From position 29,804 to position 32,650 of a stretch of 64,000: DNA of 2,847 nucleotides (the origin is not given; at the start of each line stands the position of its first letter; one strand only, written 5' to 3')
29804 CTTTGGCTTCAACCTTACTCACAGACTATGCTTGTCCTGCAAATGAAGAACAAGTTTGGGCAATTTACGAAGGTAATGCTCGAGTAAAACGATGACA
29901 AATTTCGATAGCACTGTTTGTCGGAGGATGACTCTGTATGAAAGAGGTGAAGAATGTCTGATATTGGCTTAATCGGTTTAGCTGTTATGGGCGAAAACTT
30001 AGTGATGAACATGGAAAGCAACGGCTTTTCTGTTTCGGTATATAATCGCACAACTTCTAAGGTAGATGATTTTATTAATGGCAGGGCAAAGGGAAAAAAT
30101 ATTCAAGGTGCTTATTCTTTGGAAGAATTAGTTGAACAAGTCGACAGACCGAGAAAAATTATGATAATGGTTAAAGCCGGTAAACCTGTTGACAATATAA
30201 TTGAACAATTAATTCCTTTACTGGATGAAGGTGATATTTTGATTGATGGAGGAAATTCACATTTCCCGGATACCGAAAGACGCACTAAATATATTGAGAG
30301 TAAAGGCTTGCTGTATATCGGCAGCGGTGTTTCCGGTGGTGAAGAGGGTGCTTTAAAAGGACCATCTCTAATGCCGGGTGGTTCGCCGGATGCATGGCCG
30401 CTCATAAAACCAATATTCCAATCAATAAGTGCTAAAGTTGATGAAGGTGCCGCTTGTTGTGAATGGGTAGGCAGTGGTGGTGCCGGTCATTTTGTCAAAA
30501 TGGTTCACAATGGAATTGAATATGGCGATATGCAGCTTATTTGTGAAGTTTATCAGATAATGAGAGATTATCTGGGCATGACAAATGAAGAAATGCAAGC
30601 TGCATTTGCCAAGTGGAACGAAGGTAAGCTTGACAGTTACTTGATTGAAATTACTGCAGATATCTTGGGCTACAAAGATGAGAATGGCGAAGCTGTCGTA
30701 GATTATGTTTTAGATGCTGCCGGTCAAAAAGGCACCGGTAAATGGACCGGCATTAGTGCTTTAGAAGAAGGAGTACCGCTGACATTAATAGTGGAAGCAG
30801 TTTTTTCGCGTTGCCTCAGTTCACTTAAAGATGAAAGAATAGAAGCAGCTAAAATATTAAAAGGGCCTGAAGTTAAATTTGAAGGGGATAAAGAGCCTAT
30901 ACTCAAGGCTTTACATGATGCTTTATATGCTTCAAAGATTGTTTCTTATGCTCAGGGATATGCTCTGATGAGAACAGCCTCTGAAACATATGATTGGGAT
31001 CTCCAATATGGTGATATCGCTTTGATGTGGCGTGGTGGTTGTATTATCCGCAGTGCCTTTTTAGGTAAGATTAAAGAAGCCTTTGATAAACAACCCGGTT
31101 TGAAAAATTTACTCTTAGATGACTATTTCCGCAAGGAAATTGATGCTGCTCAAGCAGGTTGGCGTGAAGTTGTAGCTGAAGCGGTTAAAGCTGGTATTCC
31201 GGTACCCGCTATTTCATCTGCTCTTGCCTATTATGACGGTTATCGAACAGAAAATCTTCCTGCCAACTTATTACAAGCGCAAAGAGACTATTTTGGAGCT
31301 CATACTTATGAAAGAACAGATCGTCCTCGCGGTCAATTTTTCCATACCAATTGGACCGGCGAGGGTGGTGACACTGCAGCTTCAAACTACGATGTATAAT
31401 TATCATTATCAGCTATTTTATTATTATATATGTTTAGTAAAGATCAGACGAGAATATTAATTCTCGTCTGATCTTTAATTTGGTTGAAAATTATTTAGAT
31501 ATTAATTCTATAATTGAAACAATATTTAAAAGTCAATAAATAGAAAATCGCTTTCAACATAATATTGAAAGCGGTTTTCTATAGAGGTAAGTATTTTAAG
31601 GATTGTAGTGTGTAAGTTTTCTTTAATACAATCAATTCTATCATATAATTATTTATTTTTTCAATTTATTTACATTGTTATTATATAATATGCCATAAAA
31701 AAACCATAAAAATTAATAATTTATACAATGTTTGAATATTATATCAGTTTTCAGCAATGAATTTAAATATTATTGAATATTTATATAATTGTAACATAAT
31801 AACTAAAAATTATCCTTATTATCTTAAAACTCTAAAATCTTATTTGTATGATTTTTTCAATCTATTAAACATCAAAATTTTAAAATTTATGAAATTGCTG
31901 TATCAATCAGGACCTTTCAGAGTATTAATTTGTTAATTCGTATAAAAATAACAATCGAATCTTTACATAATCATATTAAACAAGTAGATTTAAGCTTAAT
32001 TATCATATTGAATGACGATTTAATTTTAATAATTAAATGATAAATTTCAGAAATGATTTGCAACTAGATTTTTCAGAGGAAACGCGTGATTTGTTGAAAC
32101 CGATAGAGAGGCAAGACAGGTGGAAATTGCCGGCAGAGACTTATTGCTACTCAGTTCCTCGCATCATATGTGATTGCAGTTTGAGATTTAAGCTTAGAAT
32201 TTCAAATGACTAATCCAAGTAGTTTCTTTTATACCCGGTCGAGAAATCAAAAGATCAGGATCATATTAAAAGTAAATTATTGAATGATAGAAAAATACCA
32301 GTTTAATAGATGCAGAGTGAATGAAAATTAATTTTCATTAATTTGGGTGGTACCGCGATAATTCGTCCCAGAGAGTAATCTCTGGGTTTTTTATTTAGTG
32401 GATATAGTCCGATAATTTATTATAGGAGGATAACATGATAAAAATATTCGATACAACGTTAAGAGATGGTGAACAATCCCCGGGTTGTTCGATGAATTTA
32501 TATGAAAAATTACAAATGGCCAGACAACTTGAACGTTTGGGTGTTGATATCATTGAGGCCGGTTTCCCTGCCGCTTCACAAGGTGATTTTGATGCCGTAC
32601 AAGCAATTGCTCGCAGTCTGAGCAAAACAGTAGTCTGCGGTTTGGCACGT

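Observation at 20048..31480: GntR-controlled accessory locus with an enzyme set matching no canonical pathway (best candidate for a new system)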

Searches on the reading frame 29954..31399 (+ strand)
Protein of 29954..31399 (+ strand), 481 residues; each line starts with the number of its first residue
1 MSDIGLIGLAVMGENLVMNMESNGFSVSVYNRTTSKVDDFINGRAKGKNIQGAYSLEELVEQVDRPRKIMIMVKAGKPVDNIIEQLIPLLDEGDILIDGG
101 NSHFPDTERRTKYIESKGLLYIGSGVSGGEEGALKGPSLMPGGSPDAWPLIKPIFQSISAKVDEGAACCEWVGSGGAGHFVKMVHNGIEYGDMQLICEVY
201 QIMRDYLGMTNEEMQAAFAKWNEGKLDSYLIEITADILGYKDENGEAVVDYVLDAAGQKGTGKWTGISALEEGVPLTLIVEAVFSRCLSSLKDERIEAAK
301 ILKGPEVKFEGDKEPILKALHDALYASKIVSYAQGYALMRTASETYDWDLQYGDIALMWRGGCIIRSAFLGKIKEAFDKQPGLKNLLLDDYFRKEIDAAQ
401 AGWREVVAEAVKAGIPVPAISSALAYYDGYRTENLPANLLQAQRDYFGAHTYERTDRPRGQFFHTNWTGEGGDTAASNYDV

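Call 3: search_protein_families(library=pfam, proteins=[window:29954-31399:+])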
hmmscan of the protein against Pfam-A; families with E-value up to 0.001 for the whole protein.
window:29954-31399:+ (481 aa): 2 families
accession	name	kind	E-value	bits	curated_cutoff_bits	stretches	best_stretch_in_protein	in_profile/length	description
PF00393.24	6PGD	-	3.3e-135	450.5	27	1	178-467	1-290/290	6-phosphogluconate dehydrogenase, C-terminal domain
PF03446.21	NAD_binding_2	-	1.2e-49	168.9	21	1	3-163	1-157/161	NAD binding domain of 6-phosphogluconate dehydrogenase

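Call 4: search_protein_families(library=ncbifam, proteins=[window:29954-31399:+])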
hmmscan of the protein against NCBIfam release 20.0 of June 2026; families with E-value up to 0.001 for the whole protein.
window:29954-31399:+ (481 aa): 9 families
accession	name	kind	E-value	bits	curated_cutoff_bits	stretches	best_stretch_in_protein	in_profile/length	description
TIGR00873.1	gnd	equivalog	8.9e-235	779.8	426.7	1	3-468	1-466/467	decarboxylating NADP(+)-dependent phosphogluconate dehydrogenase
NF006765.0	PRK09287.1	equivalog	7.2e-218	724.2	413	1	2-472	4-472/476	NADP-dependent phosphogluconate dehydrogenase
NF007161.0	PRK09599.1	subfamily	1.1e-84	284.3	271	2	3-302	2-286/302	NADP-dependent phosphogluconate dehydrogenase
TIGR00872.1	gnd_rel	equivalog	1.8e-67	227.7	297.2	2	4-294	3-277/299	phosphogluconate dehydrogenase (NAD(+)-dependent, decarboxylating)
NF008592.0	PRK11559.1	equivalog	9.6e-13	48.1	397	1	2-183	3-173/296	2-hydroxy-3-oxopropionate reductase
TIGR01505.1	tartro_sem_red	equivalog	1.5e-11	44.1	340.75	1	4-184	2-171/291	2-hydroxy-3-oxopropionate reductase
TIGR01692.1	HIBADH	equivalog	1.3e-10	41.1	291.6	1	7-198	2-182/288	3-hydroxyisobutyrate dehydrogenase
NF043037.1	ThreonDh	equivalog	1.5e-07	31.1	350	1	3-185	4-176/297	L-threonate dehydrogenase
NF011633.0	PRK15059.1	equivalog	1.1e-05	24.8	451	1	4-161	3-155/292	2-hydroxy-3-oxopropionate reductase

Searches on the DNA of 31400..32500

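Call 81: search_rna_families(source=window, start=31400, end=32500, threshold=evalue, max_evalue=1)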
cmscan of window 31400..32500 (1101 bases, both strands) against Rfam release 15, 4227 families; matches with E-value up to 1: 6.
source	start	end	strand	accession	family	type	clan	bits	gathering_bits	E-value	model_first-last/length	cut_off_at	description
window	32197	32373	+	RF00230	T-box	Cis-reg; leader;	-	52.3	93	2.5e-10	1-219/219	no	T-box leader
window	31445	31500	-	RF02693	psm_mec_RNA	Gene; sRNA;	-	26.2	85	0.42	1-143/143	no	psm_mec locus RNA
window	32302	32396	+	RF00021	Spot_42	Gene; sRNA;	-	22.3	80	0.12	1-115/115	no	Spot 42 RNA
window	31532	31582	+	RF02386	sau-19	Gene; sRNA;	-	21.9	80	0.39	1-75/75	no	Staphylococcus sRNA sau-19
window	32348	32394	+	RF02399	NsiR1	Gene; sRNA;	-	21.4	39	0.15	1-60/60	no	Nitrogen stress-induced RNA 1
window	31439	31476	+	RF03652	mir-2329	Gene; miRNA;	-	19.7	90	0.71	1-66/66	no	mir-2329 microRNA precursor family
